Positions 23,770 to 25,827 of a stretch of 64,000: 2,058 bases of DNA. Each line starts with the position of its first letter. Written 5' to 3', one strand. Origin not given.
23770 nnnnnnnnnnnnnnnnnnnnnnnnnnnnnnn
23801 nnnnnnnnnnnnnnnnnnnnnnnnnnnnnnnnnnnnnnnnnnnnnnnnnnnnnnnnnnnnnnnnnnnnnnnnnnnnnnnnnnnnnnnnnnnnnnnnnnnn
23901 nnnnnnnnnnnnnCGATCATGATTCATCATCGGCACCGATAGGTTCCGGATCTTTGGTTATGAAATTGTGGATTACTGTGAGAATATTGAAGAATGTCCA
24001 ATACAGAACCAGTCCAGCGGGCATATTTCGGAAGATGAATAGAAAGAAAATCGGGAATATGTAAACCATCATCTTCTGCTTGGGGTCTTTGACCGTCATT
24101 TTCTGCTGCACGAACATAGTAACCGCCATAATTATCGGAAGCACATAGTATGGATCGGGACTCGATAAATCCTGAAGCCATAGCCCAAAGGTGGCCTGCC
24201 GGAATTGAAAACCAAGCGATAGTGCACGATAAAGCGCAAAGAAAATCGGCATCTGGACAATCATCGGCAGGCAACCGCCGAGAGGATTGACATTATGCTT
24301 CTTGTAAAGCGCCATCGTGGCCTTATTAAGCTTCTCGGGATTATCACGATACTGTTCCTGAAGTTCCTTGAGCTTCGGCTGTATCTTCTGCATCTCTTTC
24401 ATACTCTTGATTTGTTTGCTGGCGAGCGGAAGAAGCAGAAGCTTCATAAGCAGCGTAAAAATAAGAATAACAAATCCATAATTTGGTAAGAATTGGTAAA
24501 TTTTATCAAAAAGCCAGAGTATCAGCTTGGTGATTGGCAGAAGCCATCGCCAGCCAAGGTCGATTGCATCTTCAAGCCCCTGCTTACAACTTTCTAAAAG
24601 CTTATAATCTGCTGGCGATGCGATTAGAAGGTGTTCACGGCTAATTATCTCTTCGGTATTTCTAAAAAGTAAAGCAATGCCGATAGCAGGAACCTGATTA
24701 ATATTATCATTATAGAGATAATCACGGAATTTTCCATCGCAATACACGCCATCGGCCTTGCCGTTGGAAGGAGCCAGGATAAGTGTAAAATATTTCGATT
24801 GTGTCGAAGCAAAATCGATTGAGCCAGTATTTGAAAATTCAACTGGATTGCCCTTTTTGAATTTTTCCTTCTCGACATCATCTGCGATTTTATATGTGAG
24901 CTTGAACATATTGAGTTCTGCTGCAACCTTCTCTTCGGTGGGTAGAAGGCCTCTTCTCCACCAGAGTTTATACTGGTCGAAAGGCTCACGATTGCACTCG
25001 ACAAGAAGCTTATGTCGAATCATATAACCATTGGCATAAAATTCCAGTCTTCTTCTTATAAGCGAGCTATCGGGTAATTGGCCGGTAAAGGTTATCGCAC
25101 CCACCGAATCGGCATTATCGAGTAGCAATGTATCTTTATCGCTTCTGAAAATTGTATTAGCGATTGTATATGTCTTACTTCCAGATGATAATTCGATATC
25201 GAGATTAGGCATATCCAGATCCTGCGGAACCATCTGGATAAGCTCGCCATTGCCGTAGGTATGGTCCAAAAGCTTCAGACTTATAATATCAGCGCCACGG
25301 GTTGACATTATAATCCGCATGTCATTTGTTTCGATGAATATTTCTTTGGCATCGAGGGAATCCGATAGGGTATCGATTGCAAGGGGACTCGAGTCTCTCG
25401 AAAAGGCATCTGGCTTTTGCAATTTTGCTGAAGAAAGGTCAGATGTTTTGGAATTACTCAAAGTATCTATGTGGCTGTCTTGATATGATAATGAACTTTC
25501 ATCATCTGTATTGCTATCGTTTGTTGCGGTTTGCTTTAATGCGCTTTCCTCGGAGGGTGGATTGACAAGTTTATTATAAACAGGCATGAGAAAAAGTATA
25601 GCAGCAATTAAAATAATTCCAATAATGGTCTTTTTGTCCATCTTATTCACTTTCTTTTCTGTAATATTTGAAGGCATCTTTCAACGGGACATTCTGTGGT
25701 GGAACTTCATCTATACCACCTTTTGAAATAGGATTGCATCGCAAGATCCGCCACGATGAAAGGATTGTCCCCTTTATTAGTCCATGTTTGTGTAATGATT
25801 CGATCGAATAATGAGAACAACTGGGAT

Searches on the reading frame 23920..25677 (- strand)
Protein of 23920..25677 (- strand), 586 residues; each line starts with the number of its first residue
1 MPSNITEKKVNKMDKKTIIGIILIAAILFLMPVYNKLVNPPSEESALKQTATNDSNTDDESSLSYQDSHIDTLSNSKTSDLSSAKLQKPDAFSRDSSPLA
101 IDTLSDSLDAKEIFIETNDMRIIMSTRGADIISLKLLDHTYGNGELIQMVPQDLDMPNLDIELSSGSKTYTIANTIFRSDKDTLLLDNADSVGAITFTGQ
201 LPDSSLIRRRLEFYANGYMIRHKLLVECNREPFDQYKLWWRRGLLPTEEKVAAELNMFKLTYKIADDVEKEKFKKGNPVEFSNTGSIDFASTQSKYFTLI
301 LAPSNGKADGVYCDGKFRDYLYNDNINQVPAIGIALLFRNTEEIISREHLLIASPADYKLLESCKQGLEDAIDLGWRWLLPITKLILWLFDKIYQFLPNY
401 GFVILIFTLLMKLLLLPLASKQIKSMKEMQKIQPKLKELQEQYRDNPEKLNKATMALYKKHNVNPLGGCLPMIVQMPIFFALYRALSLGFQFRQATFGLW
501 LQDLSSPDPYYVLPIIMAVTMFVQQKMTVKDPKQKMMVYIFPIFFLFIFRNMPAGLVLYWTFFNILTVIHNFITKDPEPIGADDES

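Call 70: search_protein_families(library=pfam, proteins=[window:23920-25677:-], max_evalue=0.00001)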
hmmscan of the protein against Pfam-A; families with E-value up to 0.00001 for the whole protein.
window:23920-25677:- (586 aa): 2 families
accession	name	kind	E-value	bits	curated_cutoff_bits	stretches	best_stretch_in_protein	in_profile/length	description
PF02096.25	60KD_IMP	-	1.3e-62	211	35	1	400-575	1-162/163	60Kd inner membrane protein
PF14849.12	YidC_periplas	-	1.7e-13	51.6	24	1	113-389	2-283/283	YidC periplasmic domain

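Call 76: list_cluster_members(proteins=[window:23920-25677:-, window:26778-28370:-, window:36176-37168:+, window:34926-36176:+, window:13681-15048:+, window:17308-18669:+, window:41054-50308:+, window:50499-55226:+, window:55514-60157:+, window:39246-40757:+])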
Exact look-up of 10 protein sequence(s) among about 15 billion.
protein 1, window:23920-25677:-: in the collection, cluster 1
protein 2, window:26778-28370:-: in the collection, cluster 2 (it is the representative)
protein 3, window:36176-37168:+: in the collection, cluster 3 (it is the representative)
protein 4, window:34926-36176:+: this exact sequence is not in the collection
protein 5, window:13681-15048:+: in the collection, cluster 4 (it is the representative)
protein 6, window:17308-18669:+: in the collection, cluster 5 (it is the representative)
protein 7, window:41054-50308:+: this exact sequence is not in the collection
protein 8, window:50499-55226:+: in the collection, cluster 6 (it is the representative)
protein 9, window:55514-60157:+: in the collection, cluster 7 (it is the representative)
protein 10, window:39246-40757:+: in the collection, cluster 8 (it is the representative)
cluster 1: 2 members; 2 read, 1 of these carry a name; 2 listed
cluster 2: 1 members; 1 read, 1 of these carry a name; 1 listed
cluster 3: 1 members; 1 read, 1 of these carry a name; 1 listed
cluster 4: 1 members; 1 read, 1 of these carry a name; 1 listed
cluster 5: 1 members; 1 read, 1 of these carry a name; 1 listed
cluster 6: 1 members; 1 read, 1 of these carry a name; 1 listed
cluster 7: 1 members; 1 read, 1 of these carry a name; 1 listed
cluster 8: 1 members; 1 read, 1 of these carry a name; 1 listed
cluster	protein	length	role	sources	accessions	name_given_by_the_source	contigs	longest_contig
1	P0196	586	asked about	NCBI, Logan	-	-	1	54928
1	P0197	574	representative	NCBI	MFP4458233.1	MAG: membrane protein insertase YidC [Candidatus Zixiibacteriota bacterium]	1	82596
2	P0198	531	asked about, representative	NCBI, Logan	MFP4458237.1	MAG: DNA polymerase III subunit gamma/tau [Candidatus Zixiibacteriota bacterium]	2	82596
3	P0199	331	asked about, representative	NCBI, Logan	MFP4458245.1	MAG: tetraacyldisaccharide 4'-kinase [Candidatus Zixiibacteriota bacterium]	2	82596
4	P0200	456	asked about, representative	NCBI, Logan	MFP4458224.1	MAG: sigma-54-dependent transcriptional regulator [Candidatus Zixiibacteriota bacterium]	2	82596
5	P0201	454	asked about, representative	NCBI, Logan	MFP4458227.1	MAG: magnesium transporter [Candidatus Zixiibacteriota bacterium]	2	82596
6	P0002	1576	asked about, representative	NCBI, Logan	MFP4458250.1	MAG: T9SS type A sorting domain-containing protein [Candidatus Zixiibacteriota bacterium]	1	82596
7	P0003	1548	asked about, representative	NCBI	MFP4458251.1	MAG: T9SS type A sorting domain-containing protein [Candidatus Zixiibacteriota bacterium]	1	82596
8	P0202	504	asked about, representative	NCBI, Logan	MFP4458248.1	MAG: capsule assembly Wzi family protein [Candidatus Zixiibacteriota bacterium]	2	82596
